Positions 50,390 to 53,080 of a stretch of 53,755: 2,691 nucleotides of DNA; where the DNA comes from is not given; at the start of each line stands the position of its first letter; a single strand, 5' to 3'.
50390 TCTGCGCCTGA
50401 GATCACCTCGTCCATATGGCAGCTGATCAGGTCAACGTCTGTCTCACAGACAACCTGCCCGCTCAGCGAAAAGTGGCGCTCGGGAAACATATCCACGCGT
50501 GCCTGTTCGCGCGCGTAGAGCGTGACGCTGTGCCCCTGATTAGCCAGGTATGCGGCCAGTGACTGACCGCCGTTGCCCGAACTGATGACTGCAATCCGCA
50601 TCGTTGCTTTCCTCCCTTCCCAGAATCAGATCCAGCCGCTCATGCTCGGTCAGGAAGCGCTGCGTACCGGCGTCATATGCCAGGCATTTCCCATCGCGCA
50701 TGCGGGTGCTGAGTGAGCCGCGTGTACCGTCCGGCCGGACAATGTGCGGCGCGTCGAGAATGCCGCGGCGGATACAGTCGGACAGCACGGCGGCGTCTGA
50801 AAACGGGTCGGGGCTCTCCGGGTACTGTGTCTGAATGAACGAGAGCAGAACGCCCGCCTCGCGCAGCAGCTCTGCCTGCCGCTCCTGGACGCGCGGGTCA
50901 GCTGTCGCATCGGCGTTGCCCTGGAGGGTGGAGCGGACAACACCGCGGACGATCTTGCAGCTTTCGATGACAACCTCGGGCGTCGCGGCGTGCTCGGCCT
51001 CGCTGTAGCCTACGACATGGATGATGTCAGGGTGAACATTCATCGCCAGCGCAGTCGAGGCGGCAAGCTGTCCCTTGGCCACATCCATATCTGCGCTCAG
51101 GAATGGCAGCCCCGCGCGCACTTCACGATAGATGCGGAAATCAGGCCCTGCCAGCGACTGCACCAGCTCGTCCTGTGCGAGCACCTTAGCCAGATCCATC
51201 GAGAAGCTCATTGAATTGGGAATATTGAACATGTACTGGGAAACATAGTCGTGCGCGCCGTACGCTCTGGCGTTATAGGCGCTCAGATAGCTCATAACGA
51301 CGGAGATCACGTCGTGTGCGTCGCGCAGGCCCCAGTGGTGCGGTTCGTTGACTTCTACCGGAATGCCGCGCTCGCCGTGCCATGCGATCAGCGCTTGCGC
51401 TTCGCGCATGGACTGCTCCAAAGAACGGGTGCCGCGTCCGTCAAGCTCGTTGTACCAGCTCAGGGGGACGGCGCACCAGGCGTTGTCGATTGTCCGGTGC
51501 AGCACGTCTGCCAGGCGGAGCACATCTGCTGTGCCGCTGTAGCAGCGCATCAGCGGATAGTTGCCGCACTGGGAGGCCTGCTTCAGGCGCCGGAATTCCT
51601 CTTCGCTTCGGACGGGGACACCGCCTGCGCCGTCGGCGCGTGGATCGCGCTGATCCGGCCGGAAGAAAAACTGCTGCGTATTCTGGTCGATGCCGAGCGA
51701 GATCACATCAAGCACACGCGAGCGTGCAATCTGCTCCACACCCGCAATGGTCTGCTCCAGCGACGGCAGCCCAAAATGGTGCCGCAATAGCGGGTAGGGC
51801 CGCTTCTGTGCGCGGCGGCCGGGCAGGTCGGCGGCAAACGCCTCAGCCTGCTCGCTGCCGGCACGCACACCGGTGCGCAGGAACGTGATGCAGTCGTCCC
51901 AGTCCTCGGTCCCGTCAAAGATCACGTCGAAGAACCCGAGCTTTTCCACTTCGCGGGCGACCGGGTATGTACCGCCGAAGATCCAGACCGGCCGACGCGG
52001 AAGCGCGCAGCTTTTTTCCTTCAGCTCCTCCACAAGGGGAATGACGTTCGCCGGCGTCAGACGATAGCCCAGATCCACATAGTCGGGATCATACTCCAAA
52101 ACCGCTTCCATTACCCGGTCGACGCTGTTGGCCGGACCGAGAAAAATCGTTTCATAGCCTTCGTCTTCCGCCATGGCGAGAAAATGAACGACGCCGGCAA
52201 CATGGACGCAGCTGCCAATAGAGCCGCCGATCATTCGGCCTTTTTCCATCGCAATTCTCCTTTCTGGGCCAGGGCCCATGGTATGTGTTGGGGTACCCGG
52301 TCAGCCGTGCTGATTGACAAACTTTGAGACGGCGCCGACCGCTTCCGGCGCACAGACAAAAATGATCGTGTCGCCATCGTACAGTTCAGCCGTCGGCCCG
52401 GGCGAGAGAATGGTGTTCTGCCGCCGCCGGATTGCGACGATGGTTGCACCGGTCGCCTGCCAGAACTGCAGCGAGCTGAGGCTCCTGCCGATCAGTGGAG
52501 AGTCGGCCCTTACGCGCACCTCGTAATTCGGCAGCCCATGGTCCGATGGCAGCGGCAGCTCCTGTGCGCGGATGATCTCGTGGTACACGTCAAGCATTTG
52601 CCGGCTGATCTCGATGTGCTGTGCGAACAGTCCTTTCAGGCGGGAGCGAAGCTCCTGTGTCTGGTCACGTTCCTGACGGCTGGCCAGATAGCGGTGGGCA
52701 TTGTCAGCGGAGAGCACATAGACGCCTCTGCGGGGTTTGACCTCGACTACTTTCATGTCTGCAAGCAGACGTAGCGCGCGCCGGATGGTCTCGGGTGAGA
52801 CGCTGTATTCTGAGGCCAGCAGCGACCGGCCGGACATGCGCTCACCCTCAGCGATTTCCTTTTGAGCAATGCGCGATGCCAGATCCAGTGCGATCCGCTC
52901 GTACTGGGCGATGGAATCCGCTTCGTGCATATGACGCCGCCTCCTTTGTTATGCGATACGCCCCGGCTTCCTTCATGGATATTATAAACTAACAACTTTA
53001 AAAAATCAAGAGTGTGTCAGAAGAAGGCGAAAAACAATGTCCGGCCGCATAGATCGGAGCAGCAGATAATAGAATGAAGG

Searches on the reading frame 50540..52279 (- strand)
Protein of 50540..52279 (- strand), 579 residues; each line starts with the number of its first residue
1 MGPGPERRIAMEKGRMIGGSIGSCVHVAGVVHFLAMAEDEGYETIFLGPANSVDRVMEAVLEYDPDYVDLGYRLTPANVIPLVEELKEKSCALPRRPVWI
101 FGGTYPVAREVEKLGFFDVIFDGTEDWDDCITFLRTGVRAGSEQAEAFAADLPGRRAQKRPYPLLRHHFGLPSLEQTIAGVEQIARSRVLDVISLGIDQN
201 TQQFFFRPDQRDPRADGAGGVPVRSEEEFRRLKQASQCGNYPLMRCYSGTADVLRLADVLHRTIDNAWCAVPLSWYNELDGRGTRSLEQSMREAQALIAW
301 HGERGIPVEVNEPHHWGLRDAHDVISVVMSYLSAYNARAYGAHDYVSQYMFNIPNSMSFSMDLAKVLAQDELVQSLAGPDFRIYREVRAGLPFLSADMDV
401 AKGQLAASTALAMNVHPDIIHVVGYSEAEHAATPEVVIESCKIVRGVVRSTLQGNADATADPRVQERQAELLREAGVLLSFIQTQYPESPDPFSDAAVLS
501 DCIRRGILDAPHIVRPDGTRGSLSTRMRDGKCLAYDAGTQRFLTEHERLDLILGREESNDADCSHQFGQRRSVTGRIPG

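Call 33: search_protein_families(library=pfam, max_evalue=0.0001, proteins=[window:50540-52279:-])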
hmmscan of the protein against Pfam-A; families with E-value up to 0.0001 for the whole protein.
window:50540-52279:- (579 aa): 1 family
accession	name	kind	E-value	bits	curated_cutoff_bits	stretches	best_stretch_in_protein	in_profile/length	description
PF02310.24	B12-binding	-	1.4e-09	38.3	32.1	1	15-123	2-112/121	B12 binding domain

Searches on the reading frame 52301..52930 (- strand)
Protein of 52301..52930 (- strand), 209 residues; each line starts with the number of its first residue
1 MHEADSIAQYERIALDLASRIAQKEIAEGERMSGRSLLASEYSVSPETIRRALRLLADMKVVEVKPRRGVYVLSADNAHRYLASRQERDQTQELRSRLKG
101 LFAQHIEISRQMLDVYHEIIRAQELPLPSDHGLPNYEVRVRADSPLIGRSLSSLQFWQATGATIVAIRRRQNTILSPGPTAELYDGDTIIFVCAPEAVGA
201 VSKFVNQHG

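Call 33: search_protein_families(library=pfam, max_evalue=0.0001, proteins=[window:52301-52930:-])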
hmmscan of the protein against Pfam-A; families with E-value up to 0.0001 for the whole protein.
window:52301-52930:- (209 aa): 3 families
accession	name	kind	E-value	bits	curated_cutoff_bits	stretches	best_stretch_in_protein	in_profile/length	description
PF02080.26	TrkA_C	-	1.6e-18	66.8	27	1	136-204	2-69/71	TrkA-C domain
PF00392.27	GntR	-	4.6e-13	49.1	27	1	9-72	1-64/64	Bacterial regulatory proteins, gntR family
PF14502.12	HTH_41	-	2e-05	24.3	25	1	28-69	2-42/48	Helix-turn-helix domain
